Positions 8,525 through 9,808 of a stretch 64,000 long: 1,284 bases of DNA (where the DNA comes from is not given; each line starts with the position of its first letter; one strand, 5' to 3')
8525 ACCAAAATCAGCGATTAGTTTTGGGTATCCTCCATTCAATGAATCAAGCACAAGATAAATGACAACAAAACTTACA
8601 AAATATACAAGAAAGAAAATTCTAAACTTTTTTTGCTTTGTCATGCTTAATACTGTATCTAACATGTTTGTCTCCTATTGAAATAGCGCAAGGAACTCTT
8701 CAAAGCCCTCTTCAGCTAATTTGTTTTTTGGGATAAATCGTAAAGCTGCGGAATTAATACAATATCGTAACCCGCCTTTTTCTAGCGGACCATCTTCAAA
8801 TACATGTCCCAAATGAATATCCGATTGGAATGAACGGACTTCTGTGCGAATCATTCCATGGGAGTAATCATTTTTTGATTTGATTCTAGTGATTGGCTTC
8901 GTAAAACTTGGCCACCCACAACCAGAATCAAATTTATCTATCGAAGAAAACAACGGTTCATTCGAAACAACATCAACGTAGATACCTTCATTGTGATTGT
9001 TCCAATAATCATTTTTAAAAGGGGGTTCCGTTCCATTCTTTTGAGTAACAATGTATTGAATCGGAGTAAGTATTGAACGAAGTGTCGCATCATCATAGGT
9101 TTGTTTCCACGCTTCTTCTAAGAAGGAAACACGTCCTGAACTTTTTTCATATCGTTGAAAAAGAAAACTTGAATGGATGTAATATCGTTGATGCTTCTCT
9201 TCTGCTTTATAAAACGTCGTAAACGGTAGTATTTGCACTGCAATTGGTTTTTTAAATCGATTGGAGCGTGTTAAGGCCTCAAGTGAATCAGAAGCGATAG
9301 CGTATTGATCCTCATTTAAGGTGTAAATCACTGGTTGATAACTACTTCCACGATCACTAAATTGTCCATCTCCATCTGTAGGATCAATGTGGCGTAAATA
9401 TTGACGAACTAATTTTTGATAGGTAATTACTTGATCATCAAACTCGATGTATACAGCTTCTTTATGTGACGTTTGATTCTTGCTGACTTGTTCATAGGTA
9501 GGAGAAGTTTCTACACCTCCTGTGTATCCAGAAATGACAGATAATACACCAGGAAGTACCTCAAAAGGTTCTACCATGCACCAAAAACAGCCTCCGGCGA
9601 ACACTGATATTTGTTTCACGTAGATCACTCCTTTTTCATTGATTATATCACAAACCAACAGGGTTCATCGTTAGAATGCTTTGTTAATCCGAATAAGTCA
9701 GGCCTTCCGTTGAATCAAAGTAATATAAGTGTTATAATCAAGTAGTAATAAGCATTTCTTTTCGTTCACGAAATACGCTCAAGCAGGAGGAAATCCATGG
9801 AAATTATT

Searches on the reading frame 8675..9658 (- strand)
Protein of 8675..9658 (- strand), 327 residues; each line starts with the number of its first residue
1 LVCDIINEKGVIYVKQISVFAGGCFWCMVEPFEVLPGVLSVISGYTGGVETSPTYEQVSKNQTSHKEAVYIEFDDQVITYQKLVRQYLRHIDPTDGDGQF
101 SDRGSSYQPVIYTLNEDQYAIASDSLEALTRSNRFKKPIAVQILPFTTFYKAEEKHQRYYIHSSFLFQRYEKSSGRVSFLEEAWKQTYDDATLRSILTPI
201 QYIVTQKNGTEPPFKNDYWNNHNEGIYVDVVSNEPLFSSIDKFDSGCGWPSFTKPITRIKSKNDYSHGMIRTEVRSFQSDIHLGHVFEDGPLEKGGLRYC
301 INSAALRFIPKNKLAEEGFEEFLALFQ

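Call 78: search_protein_families(library=pfam, proteins=[window:8675-9658:-], max_evalue=0.00001)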
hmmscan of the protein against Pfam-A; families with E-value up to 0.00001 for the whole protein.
window:8675-9658:- (327 aa): 2 families
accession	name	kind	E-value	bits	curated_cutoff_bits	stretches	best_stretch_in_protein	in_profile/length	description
PF01625.27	PMSR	-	8.3e-52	175.9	23.7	1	19-162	3-146/153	Peptide methionine sulfoxide reductase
PF01641.26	SelR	-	1.7e-47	160.6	24.9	1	197-310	1-116/116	SelR domain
